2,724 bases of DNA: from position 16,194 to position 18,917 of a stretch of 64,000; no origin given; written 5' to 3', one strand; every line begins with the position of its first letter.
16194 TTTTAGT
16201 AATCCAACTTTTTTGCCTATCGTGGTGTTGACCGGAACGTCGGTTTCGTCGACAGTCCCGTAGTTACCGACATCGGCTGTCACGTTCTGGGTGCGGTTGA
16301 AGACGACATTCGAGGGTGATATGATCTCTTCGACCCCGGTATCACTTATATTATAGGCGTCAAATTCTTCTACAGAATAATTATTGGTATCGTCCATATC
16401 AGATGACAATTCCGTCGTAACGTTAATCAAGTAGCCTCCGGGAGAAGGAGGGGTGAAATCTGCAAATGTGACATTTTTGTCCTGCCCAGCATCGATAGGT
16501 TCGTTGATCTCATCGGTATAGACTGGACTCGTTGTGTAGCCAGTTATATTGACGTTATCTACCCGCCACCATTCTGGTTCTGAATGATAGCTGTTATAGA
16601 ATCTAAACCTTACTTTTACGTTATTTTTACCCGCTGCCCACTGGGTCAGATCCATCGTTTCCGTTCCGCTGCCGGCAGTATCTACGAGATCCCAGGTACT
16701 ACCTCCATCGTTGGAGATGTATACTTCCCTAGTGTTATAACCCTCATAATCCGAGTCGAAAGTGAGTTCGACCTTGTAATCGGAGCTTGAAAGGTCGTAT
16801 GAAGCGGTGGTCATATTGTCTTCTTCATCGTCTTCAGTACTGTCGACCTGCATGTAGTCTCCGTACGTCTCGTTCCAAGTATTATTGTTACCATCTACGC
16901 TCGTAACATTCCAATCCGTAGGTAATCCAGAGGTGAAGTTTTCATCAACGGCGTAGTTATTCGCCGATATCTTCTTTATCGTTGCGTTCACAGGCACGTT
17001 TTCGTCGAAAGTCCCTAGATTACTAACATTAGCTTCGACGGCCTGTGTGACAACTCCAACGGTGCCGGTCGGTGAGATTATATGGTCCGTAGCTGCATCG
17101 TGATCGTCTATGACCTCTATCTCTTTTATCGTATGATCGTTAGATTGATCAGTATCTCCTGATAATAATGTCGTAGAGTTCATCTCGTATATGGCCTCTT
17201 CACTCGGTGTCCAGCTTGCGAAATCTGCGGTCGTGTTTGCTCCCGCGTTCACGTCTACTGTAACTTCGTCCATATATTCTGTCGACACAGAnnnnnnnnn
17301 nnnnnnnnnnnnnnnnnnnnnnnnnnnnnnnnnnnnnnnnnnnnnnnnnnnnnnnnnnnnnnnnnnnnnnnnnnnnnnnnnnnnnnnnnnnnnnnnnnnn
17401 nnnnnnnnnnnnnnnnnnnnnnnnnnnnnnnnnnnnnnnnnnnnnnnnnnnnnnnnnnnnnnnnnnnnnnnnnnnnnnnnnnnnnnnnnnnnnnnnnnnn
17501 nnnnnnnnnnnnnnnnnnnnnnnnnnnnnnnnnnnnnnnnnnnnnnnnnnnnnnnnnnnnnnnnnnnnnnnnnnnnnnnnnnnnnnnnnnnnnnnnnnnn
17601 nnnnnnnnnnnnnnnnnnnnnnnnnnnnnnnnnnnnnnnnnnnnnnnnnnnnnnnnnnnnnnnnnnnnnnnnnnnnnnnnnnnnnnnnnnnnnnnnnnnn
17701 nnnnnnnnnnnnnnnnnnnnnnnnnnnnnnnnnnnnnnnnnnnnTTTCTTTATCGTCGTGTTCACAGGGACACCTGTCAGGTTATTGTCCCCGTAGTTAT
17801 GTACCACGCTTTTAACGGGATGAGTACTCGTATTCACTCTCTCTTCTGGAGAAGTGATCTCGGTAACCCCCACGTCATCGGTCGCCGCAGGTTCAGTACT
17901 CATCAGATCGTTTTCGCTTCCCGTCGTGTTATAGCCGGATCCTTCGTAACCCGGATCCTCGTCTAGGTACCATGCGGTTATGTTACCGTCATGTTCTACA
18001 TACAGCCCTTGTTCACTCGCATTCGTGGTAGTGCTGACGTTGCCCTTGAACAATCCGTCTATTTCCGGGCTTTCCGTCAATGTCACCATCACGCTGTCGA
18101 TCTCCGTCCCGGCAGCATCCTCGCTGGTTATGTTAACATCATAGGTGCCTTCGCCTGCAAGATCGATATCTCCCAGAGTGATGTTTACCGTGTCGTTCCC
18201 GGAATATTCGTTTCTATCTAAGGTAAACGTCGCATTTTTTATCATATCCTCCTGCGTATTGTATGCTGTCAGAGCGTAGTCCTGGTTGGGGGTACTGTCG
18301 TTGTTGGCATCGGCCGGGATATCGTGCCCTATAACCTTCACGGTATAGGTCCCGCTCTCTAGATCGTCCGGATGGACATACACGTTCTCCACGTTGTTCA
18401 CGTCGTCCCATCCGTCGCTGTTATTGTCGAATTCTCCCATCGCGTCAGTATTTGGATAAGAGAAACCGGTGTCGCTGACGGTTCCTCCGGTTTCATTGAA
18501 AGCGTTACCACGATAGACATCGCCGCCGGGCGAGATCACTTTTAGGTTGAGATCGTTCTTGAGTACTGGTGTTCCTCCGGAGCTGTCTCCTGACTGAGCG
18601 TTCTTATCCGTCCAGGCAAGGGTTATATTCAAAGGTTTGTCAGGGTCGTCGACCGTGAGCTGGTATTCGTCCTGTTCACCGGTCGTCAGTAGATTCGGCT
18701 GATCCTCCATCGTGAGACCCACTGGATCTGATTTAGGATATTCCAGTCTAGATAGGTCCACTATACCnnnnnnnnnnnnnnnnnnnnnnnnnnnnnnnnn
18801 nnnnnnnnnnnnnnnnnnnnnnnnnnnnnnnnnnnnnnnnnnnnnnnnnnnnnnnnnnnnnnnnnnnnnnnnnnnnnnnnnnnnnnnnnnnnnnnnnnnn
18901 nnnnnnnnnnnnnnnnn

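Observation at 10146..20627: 3493-aa S8-protease-headed giant surface protein with a TM anchor and a repetitive polyacidic cytoplasmic tail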

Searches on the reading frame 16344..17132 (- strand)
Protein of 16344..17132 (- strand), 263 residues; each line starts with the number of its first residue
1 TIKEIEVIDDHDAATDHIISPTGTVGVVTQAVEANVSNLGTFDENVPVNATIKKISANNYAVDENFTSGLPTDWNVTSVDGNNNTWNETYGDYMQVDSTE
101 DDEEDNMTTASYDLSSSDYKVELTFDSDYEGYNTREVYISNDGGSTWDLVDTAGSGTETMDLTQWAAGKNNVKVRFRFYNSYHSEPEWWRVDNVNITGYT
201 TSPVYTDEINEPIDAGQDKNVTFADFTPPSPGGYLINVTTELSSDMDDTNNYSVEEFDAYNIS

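Call 14: search_protein_families(library=pfam, proteins=[window:16344-17129:-], max_evalue=1)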
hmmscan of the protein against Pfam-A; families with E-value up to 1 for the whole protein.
window:16344-17129:- (262 aa): 4 families
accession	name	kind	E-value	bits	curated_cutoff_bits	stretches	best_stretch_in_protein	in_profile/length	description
PF21471.3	Reelin_subrepeat-B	-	0.0013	18.9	27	1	136-195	62-126/127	Reelin subrepeat B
PF12582.13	DUF3757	-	0.016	15.9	23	1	44-150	4-105/125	Protein of unknown function (DUF3757)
PF24945.1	DUF7759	-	0.021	15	27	1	145-202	33-92/109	Domain of unknown function (DUF7759)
PF02012.26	BNR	-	0.069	13.6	27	1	137-147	1-11/12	BNR/Asp-box repeat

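Call 31: find_homologous_proteins(query=window:16344-17132:-, max_evalue=0.001)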
Query window:16344-17132:-: 333 candidates shared short words with the query, none scored E <= 0.001.

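Call 36: search_protein_families(library=ncbifam, proteins=[window:16344-17132:-], max_evalue=1)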
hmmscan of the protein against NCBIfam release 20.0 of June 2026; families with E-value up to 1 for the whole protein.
window:16344-17132:- (263 aa): 1 family
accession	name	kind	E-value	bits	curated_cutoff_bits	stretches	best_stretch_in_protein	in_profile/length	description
NF011019.0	PRK14448.1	equivalog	0.07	13.3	100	1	22-67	39-84/90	acylphosphatase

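Call 42: predict_structure(alignment_id=A1)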
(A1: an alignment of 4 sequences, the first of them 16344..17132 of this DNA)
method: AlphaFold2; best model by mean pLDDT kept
length: 263 residues; sequences in the alignment: 4
mean_pLDDT: 81.4   pTM: 0.74
mean pLDDT of the five models: 81.4, 80.7, 80.3, 71.6, 69.9
residues with pLDDT >= 90: 122; 70-90: 80; 50-70: 47; < 50: 14
segments of 3 or more residues with pLDDT < 50: 1-10, 81-84
pLDDT, mean of each block of 10 residues (from residue 1): 40 72 92 83 75 93 70 78 54 74 79 92 92 89 94 94 94 89 74 92 92 77 93 92 55 89 82
secondary structure, 60 per line:
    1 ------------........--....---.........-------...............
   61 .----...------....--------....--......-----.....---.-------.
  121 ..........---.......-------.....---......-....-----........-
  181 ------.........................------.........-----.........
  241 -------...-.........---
elements in order: E13-20 E23-26 E30-38 E46-61 E75-78 E87-90 E93-98 E104-108 E120-130 E134-140 E148-152 E156-161 H163-166 E172-179 E187-211 E218-226 E232-240 E252-260

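Call 44: search_protein_representatives(alignment_id=A1)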
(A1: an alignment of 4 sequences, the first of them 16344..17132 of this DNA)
Query: 4 sequences, 256 profile positions. Proteins with E-value up to 0.001 (for the whole library): 4261; up to 1e-10: 1176; up to 1e-30: 119. The best 150 are listed.
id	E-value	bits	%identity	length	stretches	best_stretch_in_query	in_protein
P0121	0.0e+00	1370.7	-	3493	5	1-255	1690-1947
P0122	1.2e-271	913.0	-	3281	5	1-252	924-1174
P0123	8.3e-267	897.2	-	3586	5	1-252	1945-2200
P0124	2.6e-258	869.4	-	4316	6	6-226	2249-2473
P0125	1.4e-223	755.5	-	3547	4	1-251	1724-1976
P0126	1.7e-188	640.6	-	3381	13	1-251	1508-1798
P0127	2.1e-170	581.3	-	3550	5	1-251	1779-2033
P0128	1.2e-128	444.5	-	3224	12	19-246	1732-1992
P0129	2.3e-121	420.6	-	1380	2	1-252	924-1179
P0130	2.4e-119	414.0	-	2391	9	1-248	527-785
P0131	3.2e-108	377.5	-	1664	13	1-253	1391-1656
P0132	1.0e-90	320.2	-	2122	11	1-222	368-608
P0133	5.7e-85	301.4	-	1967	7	1-194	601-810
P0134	1.0e-80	287.4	-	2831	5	4-248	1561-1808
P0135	4.6e-79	282.0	-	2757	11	4-251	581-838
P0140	4.9e-68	245.9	-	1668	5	1-251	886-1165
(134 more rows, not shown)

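Call 46: fold_search(model_id=the predicted structure, library=pdb)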
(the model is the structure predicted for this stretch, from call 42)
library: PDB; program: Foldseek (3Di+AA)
matches with E <= 10: 1674; with E <= 0.001: 27
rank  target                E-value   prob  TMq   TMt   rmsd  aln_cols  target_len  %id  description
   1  5fx8_U                4.6e-05  0.20  0.10  0.09  28.9       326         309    8  Complete structure of manganese lipoxygenase of Gaeumannomyces graminis and partial structure of zonadhesin of Komagat (released 2016-06-22)
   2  4yu6_B                5.4e-05  1.00  0.31  0.13  24.8       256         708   15  Crystal structure of Bacillus anthracis immune inhibitor A2 peptidase zymogen (released 2015-10-28)
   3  4yu6_A                9.4e-05  1.00  0.31  0.12  25.1       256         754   16  Crystal structure of Bacillus anthracis immune inhibitor A2 peptidase zymogen (released 2015-10-28)
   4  1w8z_A                9.9e-05  1.00  0.38  0.62   4.1       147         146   18  CBM29-2 mutant K85A: Probing the Mechanism of Ligand Recognition by Family 29 Carbohydrate Binding Modules (released 2005-03-22)
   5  1gwk_B                1.0e-04  1.00  0.38  0.62   4.2       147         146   18  Carbohydrate binding module family29 (released 2003-03-20)
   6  1oh3_A                1.3e-04  1.00  0.37  0.63   4.2       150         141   18  E78R mutant of a carbohydrate binding module family 29 (released 2004-05-27)
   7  4yu5_B                1.4e-04  1.00  0.31  0.13  24.2       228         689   15  Crystal structure of selenomethionine variant of Bacillus anthracis immune inhibitor A2 peptidase zymogen (released 2015-10-28)
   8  9vqm_C                1.4e-04  1.00  0.35  0.13  19.9       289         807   13  Cryo-EM structure of Elapor1WT in tetrameric form (released 2025-07-23)
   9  1gwl_A                1.5e-04  1.00  0.38  0.64   4.1       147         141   18  Carbohydrate binding module family29 complexed with mannohexaose (released 2003-03-20)
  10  1w90_A                1.5e-04  1.00  0.37  0.60   4.2       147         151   18  CBM29-2 mutant D114A: Probing the Mechanism of Ligand Recognition by Family 29 Carbohydrate Binding Modules (released 2005-03-18)
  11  1w8w_A                1.9e-04  1.00  0.37  0.62   4.2       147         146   18  CBM29-2 mutant Y46A: Probing the Mechanism of Ligand Recognition by Family 29 Carbohydrate Binding Modules (released 2005-03-22)
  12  1w90_B                2.1e-04  1.00  0.37  0.63   4.2       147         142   18  CBM29-2 mutant D114A: Probing the Mechanism of Ligand Recognition by Family 29 Carbohydrate Binding Modules (released 2005-03-18)
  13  4yu5_A                2.3e-04  1.00  0.32  0.13  24.9       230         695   15  Crystal structure of selenomethionine variant of Bacillus anthracis immune inhibitor A2 peptidase zymogen (released 2015-10-28)
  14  1w9f_A                2.5e-04  1.00  0.38  0.63   4.1       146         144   17  CBM29-2 mutant R112A: Probing the Mechanism of Ligand Recognition by Family 29 Carbohydrate Binding Modules (released 2005-03-22)
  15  3fhq_F                2.7e-04  1.00  0.33  0.16  14.3       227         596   12  Structure of endo-beta-N-acetylglucosaminidase A (released 2009-05-05)
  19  1gwk_A                3.2e-04  1.00  0.36  0.62   4.2       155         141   17  Carbohydrate binding module family29 (released 2003-03-20)
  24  3m1h_B                5.2e-04  1.00  0.41  0.60   3.3       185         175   18  Crystal Structure Analysis of the K3 Cleaved Adhesin Domain of Lys-gingipain (Kgp) from Porphyromonas gingivalis w83 (released 2011-03-23)
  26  8a28_A                9.0e-04  1.00  0.33  0.23   3.1       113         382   13  Structure of the astacin zymogen of LAST-MAM from Limulus polyphemus (released 2022-10-19)
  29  3m1h_D                1.1e-03  1.00  0.41  0.59   3.3       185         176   19  Crystal Structure Analysis of the K3 Cleaved Adhesin Domain of Lys-gingipain (Kgp) from Porphyromonas gingivalis w83 (released 2011-03-23)
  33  3m1h_A                1.4e-03  1.00  0.41  0.59   3.3       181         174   19  Crystal Structure Analysis of the K3 Cleaved Adhesin Domain of Lys-gingipain (Kgp) from Porphyromonas gingivalis w83 (released 2011-03-23)
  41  4itc                  1.8e-03  1.00  0.39  0.58   4.2       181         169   18  Crystal Structure Analysis of the K1 Cleaved Adhesin domain of Lys-gingipain (Kgp) from Porphyromonas gingivalis W83 (released 2013-09-25)
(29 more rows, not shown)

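Call 78: list_cluster_members(proteins=[P0121, P0122, P0123, P0125, P0124, P0127])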
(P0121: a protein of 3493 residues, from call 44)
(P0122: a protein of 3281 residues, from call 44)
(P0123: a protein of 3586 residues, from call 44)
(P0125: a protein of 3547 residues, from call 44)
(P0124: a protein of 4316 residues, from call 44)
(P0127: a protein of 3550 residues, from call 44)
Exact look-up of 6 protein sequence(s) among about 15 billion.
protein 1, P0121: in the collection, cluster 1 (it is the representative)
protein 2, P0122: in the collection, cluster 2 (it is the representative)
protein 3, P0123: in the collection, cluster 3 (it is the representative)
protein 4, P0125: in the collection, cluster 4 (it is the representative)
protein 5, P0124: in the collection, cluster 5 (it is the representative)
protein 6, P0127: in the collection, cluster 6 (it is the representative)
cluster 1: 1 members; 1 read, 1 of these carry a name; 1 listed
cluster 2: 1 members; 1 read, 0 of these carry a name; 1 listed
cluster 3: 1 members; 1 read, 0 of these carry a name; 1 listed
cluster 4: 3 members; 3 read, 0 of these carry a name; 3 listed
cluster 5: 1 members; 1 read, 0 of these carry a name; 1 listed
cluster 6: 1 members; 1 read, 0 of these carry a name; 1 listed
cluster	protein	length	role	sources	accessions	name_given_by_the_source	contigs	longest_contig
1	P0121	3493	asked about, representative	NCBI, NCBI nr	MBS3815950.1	MAG: S8 family serine peptidase [Candidatus Thermoplasmatota archaeon] | S8 family serine peptidase [Candidatus Thermoplasmatota archaeon]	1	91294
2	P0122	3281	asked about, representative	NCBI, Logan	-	-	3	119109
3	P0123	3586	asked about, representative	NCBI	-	-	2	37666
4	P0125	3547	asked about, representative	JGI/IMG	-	-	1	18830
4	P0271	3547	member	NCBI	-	-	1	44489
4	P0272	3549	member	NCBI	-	-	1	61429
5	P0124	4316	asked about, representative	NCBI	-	-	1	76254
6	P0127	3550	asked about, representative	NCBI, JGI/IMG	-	-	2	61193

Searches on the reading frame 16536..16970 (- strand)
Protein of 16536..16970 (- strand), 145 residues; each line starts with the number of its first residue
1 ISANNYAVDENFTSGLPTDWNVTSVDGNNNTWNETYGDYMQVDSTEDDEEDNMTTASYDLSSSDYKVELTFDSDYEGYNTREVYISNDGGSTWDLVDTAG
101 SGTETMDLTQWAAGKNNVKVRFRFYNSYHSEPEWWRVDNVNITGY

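Call 72: search_protein_families(library=pfam, proteins=[window:16536-16970:-], max_evalue=1)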
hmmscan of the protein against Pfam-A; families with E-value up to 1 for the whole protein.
seq(145 aa): 4 families
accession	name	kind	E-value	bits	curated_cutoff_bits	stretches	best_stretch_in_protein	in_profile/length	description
PF21471.3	Reelin_subrepeat-B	-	0.00048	20.4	27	1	83-142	62-126/127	Reelin subrepeat B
PF24945.1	DUF7759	-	0.017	15.3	27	1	92-141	33-84/109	Domain of unknown function (DUF7759)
PF12582.13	DUF3757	-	0.073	13.8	23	1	15-97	25-105/125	Protein of unknown function (DUF3757)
PF02012.26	BNR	-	0.16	12.5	27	1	84-94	1-11/12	BNR/Asp-box repeat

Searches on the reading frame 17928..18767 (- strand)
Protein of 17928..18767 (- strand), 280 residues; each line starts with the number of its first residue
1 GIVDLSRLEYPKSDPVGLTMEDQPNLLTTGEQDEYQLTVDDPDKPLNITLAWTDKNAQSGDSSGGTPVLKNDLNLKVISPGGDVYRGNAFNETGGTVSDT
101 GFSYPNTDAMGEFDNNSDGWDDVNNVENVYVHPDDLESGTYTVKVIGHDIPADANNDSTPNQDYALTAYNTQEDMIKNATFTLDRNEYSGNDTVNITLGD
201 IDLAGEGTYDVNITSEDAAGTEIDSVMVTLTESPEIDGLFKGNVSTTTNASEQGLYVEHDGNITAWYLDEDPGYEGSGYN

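Call 14: search_protein_families(library=pfam, proteins=[window:17928-18767:-], max_evalue=1)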
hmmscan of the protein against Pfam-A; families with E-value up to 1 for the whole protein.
window:17928-18767:- (280 aa): 3 families
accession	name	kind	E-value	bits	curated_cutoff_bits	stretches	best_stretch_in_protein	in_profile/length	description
PF24025.1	Ig_DR_A0283-like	-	0.00073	20.3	27.1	1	206-233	5-31/102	DR_A0283-like, Ig-like domain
PF18981.6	InlK_D3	-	0.021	15.3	25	1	200-231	43-74/75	Internalin K domain (D3/D4)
PF09977.15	Tad_C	-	0.056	14.9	22.1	1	171-244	12-80/93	Putative Tad-like Flp pilus-assembly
